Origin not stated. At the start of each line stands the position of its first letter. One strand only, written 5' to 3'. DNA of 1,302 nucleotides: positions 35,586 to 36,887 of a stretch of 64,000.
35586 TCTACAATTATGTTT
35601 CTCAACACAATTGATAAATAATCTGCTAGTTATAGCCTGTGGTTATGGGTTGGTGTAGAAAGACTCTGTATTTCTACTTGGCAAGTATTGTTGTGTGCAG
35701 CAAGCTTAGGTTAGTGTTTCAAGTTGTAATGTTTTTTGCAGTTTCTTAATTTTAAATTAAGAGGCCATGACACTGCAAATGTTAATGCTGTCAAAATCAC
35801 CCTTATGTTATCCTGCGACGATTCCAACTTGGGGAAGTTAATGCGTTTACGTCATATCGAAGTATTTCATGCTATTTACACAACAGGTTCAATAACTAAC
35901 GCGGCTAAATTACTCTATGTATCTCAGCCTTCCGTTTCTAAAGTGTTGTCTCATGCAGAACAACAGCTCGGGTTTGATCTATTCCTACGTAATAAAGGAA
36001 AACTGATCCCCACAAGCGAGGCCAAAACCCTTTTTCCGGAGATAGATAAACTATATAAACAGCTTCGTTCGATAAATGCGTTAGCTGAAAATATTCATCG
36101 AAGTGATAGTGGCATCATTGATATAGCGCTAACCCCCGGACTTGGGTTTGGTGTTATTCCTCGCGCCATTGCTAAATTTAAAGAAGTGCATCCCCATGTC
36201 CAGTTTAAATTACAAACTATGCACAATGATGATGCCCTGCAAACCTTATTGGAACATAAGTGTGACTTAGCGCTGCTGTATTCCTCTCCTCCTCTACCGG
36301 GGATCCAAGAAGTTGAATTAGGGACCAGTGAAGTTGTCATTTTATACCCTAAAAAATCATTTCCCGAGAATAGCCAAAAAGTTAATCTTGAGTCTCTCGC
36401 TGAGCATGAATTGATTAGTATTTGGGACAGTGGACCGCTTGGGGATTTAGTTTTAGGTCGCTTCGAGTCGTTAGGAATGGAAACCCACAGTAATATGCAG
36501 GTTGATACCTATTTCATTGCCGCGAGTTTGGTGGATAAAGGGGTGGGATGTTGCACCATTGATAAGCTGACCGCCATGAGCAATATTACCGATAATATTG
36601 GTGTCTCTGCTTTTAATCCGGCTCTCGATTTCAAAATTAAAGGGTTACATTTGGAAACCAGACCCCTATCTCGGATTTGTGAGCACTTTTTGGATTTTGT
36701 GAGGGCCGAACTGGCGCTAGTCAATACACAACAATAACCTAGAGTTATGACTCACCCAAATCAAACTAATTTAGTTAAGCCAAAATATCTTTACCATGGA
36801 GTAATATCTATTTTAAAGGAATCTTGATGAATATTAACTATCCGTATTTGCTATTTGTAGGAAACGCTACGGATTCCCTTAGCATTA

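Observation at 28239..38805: D-glutamate/D-peptide utilisation locus: TonB receptor, two exported hydrolases, LysR and dgcNA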

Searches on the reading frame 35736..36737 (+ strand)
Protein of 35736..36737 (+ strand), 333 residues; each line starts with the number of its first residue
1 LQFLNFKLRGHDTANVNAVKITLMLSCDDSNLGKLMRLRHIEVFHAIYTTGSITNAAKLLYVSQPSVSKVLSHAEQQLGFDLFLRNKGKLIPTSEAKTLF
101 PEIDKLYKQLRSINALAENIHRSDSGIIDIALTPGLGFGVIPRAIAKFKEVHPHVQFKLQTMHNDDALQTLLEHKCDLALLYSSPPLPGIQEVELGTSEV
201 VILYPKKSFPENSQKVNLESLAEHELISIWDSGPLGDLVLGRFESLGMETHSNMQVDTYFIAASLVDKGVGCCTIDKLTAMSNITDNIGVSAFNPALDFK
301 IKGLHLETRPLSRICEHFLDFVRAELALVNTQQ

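Call 3: search_protein_families(library=pfam, proteins=[window:35736-36737:+])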
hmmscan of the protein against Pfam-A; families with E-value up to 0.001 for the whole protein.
window:35736-36737:+ (333 aa): 2 families
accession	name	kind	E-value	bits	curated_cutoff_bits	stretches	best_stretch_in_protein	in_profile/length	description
PF03466.25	LysR_substrate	-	4.9e-27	95.1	28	1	122-326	2-208/209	LysR substrate binding domain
PF00126.33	HTH_1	-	9.1e-17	61.2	26.6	1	38-96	1-59/60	Bacterial regulatory helix-turn-helix protein, lysR family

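Call 4: search_protein_families(library=ncbifam, proteins=[window:35736-36737:+])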
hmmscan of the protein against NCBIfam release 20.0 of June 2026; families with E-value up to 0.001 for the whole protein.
window:35736-36737:+ (333 aa): 53 families (the best 25 are shown)
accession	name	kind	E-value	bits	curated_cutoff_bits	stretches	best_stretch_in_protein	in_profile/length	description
NF008239.0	PRK11013.1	equivalog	8.8e-43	146.5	288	1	36-331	4-299/309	LysR family transcriptional regulator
NF040786.1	LysR_Sec_metab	equivalog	7.9e-31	107.2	250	1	36-323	1-295/298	selenium metabolism-associated LysR family transcriptional regulator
TIGR03339.1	phn_lysR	subfamily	1.4e-24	86.8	341.1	1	42-233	3-190/279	aminoethylphosphonate catabolism associated LysR family transcriptional regulator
NF053705.1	TransRegGltCGpos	equivalog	1.3e-23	83.7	350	1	36-324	1-291/300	glutamate biosynthesis transcriptional regulator GltC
NF047520.1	trans_act_CidR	equivalog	1.3e-22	80.4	415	1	36-325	1-291/292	cidABC operon transcriptional activator CidR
NF045775.1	acetoin_reg_AlsR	exception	1.8e-22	80.2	430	1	36-277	1-244/290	acetoin biosynthesis transcriptional regulator AlsR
NF008095.0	PRK10837.1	subfamily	4.2e-21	75.4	281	1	37-227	4-189/290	LysR family transcriptional regulator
NF008410.0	PRK11233.1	equivalog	5.5e-20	71.7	309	1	36-280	1-243/305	nitrogen assimilation transcriptional regulator NAC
NF008416.0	PRK11242.1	equivalog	7.2e-20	71.5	277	1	36-229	1-195/300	transcriptional regulator CynR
NF040889.1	trans_reg_YeiE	equivalog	1.3e-19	70.6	480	1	37-226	4-188/288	DNA-binding transcriptional regulator YeiE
NF007385.0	PRK09906.1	equivalog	2.2e-18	66.4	356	1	36-280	1-246/296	DNA-binding transcriptional regulator HcaR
NF007439.0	PRK09986.1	equivalog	4e-18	65.8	290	1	37-271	8-245/296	LysR family transcriptional regulator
NF008352.0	PRK11139.1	subfamily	6.8e-18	64.8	288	1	35-229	5-194/305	transcriptional regulator GcvA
NF009327.0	PRK12684.1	subfamily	1.2e-17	64.1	402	1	46-227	12-195/313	CysB family HTH-type transcriptional regulator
TIGR02424.1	TF_pcaQ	equivalog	6.8e-17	61.3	303.8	1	36-179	3-146/300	pca operon transcription factor PcaQ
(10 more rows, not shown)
